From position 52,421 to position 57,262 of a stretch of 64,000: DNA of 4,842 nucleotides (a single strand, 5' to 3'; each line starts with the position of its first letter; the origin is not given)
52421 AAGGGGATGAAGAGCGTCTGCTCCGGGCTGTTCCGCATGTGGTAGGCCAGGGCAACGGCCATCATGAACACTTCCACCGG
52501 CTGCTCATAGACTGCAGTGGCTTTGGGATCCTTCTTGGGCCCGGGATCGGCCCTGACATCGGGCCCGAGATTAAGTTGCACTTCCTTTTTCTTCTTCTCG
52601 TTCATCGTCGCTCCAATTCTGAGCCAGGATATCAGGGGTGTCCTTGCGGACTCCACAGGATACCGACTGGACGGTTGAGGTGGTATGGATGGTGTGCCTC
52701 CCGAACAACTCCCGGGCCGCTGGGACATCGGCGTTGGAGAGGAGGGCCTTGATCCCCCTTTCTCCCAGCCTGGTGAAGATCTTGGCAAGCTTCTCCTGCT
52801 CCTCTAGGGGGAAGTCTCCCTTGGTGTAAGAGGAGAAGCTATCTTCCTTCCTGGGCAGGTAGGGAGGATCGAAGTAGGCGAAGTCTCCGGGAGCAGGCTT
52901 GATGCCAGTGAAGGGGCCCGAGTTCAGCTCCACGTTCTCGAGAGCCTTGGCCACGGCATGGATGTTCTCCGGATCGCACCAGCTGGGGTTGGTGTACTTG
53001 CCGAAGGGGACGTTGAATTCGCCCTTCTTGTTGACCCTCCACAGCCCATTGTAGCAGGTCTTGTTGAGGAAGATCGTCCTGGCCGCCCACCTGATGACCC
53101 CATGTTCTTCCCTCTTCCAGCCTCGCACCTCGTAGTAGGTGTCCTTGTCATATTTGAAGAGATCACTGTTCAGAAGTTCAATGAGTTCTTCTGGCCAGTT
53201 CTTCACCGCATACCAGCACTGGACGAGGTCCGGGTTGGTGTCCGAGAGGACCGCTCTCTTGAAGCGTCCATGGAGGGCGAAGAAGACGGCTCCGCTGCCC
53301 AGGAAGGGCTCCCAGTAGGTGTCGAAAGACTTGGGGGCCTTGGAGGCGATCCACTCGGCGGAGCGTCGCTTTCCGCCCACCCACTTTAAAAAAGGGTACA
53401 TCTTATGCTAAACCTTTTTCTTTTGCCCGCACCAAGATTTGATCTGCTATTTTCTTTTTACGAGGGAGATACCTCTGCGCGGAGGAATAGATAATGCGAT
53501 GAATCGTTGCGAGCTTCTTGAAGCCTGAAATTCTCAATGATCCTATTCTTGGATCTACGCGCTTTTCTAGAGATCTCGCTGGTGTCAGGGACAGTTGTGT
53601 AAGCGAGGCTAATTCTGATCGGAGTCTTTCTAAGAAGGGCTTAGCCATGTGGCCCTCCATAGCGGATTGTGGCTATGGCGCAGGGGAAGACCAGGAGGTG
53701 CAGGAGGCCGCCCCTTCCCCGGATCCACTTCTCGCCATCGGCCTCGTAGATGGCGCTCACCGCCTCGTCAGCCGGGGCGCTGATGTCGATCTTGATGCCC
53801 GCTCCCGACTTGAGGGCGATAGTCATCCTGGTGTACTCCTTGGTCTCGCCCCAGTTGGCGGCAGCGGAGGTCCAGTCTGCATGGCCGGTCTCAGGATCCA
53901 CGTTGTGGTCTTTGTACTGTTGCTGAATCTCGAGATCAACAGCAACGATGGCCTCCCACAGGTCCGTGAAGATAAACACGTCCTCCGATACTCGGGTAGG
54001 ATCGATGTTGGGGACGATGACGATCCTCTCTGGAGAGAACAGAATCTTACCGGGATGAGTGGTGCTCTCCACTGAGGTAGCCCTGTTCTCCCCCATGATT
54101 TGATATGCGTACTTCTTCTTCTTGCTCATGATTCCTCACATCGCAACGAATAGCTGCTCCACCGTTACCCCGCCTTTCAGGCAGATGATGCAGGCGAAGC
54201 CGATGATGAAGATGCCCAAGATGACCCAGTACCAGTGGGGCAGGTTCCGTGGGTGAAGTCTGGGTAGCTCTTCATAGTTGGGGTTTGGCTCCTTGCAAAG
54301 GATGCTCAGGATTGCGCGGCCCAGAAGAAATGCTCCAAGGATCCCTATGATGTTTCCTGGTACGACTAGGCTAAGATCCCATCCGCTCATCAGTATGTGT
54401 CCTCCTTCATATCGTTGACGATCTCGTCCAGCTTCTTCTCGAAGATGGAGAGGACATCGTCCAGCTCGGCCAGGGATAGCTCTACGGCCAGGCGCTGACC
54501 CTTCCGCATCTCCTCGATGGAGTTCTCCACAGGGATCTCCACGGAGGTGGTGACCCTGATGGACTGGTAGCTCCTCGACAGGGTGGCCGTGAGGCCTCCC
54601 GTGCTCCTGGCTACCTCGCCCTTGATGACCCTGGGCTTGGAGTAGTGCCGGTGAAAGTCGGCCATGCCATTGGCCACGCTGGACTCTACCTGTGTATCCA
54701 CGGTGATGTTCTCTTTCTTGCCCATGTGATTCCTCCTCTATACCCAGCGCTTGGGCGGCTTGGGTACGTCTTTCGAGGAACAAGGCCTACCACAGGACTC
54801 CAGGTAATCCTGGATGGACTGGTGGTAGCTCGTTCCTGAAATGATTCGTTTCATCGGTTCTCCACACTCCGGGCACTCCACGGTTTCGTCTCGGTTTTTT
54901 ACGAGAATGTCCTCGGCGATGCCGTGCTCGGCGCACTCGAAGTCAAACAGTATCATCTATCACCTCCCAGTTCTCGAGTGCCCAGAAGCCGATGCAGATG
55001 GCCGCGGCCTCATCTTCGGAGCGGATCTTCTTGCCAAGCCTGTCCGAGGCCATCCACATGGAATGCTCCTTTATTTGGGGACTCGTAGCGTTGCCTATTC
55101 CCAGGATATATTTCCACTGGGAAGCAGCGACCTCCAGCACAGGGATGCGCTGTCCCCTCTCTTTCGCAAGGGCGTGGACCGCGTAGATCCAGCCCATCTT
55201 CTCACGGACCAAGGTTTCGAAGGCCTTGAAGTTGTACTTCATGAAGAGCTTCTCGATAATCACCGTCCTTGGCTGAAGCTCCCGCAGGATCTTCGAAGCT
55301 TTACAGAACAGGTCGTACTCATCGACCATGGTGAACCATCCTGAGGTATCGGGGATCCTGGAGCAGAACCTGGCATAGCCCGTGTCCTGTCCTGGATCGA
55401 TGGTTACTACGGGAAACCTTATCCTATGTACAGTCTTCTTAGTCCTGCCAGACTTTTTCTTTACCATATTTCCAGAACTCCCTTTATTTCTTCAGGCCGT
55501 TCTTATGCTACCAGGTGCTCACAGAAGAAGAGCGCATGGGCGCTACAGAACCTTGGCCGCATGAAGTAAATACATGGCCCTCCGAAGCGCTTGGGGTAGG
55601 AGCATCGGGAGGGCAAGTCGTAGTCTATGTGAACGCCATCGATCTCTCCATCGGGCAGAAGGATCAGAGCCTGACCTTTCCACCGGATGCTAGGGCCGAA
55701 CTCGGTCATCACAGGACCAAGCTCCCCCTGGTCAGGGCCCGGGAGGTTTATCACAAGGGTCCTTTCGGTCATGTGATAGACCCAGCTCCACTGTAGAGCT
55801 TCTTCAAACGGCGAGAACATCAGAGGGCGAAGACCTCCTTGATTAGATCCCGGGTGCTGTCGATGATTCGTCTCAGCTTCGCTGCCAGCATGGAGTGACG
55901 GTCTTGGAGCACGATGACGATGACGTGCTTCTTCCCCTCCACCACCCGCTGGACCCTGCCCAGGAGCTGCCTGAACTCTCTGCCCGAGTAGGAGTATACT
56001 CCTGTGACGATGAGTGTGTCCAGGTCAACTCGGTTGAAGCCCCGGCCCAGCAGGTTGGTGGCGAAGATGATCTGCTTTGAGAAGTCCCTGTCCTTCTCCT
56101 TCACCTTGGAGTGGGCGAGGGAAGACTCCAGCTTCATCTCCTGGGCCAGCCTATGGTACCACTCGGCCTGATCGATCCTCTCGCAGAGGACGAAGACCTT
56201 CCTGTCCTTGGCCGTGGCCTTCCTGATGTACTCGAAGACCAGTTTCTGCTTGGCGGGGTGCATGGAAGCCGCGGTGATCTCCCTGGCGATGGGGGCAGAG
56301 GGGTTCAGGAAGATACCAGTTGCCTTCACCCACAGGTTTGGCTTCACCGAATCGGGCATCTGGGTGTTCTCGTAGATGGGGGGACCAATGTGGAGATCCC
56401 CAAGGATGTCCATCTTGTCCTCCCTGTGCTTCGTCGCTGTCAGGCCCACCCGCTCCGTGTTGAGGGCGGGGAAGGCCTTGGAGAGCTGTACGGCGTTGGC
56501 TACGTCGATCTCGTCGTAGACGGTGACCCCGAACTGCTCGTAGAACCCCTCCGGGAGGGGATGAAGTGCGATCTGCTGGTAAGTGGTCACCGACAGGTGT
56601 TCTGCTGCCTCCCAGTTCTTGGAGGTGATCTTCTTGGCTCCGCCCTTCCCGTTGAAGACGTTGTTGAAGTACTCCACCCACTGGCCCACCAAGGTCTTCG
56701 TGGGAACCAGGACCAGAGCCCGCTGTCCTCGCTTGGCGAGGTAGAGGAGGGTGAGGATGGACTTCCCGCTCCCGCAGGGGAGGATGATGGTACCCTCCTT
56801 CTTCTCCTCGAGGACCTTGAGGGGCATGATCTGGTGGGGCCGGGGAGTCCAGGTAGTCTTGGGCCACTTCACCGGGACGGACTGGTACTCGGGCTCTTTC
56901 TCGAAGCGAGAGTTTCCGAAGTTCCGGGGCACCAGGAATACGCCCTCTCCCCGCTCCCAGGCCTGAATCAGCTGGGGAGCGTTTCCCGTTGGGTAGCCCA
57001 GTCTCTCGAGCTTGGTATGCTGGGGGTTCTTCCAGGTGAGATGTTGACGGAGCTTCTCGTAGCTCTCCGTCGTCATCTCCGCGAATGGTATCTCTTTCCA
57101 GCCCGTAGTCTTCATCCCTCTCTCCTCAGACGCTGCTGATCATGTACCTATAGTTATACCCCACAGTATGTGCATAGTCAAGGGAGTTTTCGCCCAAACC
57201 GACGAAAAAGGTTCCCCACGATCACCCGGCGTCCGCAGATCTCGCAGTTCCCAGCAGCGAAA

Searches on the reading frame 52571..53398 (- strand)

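Call 95: search_protein_families(library=pfam, proteins=[window:52571-53398:-], max_evalue=0.001)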
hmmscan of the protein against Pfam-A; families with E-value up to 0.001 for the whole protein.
window:52571-53398:- (275 aa): 1 family
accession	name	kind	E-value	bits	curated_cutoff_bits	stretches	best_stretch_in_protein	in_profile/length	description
PF02086.21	MethyltransfD12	-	8.7e-54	183.3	22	1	6-243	1-250/253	D12 class N6 adenine-specific DNA methyltransferase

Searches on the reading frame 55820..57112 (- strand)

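Call 95: search_protein_families(library=pfam, proteins=[window:55820-57112:-], max_evalue=0.001)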
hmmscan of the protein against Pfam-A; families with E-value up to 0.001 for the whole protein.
window:55820-57112:- (430 aa): 3 families
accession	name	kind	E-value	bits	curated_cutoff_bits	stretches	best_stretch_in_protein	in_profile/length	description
PF04851.21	ResIII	-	3.5e-14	53.5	22.5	1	90-228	4-162/164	Type III restriction enzyme, res subunit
PF00270.35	DEAD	-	1.8e-10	41.3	26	1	92-229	2-161/167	DEAD/DEAH box helicase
PF00271.37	Helicase_C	-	1.7e-07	31.9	23.5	1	292-390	6-109/110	Helicase conserved C-terminal domain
